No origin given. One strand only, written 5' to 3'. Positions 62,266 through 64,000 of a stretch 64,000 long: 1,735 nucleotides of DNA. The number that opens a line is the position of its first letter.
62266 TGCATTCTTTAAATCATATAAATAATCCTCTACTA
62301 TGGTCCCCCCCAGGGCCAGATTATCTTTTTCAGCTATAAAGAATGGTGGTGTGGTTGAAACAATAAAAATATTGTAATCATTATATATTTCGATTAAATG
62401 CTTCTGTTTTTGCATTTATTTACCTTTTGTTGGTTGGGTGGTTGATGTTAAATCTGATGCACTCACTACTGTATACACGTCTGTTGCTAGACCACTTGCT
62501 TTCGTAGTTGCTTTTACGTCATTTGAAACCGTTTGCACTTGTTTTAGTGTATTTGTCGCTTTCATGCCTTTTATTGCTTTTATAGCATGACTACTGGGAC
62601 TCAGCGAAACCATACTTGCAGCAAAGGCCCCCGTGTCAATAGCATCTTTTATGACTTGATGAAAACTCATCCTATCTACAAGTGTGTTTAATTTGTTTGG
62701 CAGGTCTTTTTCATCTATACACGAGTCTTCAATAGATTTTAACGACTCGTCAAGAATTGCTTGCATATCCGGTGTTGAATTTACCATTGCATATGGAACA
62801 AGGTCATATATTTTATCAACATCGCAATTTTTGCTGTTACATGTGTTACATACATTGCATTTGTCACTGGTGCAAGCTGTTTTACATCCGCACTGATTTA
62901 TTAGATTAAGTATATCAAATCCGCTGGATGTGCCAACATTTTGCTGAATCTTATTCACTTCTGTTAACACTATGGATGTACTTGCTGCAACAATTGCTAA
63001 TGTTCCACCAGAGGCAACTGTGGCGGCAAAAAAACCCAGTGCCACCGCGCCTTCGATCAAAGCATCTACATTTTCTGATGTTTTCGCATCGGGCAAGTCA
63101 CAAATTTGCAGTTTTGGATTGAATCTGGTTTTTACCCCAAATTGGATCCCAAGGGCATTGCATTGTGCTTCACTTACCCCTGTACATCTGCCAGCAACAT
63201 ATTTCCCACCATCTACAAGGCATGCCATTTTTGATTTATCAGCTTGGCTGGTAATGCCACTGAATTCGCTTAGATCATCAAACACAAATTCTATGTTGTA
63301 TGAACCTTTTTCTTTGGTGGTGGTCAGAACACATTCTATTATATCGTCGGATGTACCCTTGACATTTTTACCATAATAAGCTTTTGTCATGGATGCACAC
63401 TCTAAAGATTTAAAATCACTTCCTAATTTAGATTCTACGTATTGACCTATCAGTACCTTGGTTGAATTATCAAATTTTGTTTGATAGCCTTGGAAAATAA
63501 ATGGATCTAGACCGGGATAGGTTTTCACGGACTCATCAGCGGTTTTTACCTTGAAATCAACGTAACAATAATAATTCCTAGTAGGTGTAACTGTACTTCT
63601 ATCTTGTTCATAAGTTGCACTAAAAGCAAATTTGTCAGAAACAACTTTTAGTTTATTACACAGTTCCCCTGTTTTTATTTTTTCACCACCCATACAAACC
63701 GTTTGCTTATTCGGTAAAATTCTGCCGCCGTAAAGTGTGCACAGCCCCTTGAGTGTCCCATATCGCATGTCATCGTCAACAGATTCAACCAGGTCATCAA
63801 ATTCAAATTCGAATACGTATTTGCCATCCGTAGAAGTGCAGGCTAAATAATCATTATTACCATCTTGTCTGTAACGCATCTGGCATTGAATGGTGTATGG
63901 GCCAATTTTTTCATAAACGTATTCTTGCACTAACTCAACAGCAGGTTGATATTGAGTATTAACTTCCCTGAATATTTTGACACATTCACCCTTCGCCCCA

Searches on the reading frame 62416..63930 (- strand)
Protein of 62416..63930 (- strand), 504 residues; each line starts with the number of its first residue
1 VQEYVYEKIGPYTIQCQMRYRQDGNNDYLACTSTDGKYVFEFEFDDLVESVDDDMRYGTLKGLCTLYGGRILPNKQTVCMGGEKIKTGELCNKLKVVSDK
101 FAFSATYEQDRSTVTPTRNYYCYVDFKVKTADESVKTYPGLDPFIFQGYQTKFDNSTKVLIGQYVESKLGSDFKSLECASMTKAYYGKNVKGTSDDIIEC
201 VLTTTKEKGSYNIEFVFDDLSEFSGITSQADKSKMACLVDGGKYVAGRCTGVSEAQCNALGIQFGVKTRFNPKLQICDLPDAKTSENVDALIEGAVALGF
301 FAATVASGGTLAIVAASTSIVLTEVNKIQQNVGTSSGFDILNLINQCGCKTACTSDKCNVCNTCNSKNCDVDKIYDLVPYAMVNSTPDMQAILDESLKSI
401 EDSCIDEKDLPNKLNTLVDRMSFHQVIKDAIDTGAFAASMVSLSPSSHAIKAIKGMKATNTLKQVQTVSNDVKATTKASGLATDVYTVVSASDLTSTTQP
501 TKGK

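Call 36: find_encoding_contigs(protein=window:62416-63930:-, flank=10000, max_places=5)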
Protein window:62416-63930:- (504 aa): no gene with exactly this product is on record in the collection.
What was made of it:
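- Tried and rejected: One end-of-window protein was not on record (call 36).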
